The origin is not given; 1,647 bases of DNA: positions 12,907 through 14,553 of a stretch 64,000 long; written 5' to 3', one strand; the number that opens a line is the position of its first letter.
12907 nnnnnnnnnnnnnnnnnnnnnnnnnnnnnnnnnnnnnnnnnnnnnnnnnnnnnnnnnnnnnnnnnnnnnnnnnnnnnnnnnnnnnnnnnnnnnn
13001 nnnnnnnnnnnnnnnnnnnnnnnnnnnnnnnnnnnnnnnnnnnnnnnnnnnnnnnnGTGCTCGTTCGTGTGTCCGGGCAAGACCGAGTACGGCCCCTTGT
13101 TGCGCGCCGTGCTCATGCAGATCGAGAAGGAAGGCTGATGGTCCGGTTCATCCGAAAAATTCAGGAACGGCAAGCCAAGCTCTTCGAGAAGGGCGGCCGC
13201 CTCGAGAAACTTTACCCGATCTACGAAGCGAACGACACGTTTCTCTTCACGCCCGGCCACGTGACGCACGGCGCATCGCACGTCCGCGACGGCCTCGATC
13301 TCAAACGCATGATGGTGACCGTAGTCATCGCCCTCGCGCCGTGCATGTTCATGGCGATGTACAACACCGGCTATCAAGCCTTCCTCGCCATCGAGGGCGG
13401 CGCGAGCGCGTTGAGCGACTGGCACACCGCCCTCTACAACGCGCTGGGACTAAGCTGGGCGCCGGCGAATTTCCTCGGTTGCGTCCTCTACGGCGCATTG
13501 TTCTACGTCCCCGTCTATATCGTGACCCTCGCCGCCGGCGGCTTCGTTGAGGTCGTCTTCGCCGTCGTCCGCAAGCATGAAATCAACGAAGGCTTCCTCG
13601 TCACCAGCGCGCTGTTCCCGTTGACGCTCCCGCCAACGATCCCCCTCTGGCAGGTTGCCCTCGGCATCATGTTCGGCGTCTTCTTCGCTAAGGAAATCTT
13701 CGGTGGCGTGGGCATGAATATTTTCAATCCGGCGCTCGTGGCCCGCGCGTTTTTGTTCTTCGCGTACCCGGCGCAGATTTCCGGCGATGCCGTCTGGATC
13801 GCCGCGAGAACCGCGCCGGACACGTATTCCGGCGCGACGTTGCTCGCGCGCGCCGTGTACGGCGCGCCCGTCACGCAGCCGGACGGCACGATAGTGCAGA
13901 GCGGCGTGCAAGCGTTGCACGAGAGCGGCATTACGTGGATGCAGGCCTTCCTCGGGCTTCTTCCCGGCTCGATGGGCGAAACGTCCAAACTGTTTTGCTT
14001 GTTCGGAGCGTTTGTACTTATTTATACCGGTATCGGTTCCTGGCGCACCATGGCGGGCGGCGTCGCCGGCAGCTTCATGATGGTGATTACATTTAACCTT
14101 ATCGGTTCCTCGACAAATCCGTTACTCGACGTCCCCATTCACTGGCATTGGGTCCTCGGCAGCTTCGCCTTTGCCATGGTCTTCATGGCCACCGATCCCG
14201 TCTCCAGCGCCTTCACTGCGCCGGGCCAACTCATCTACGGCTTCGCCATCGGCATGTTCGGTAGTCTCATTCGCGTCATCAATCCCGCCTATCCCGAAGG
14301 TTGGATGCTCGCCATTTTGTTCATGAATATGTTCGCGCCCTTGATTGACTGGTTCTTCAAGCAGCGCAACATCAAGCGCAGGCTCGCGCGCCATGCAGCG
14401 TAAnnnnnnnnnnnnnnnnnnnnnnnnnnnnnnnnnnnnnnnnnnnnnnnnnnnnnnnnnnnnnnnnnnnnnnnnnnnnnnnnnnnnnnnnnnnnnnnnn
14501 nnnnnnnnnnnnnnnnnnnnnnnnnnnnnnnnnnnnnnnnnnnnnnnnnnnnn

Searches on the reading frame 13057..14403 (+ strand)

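Call 90: search_protein_families(library=pfam, proteins=[window:13057-14403:+], max_evalue=0.001)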
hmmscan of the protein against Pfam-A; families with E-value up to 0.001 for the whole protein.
window:13057-14403:+ (448 aa): 1 family
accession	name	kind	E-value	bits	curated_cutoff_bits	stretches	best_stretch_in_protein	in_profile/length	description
PF03116.20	NQR2_RnfD_RnfE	-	2.6e-93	313.1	27.7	1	70-440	2-296/296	NQR2, RnfD, RnfE family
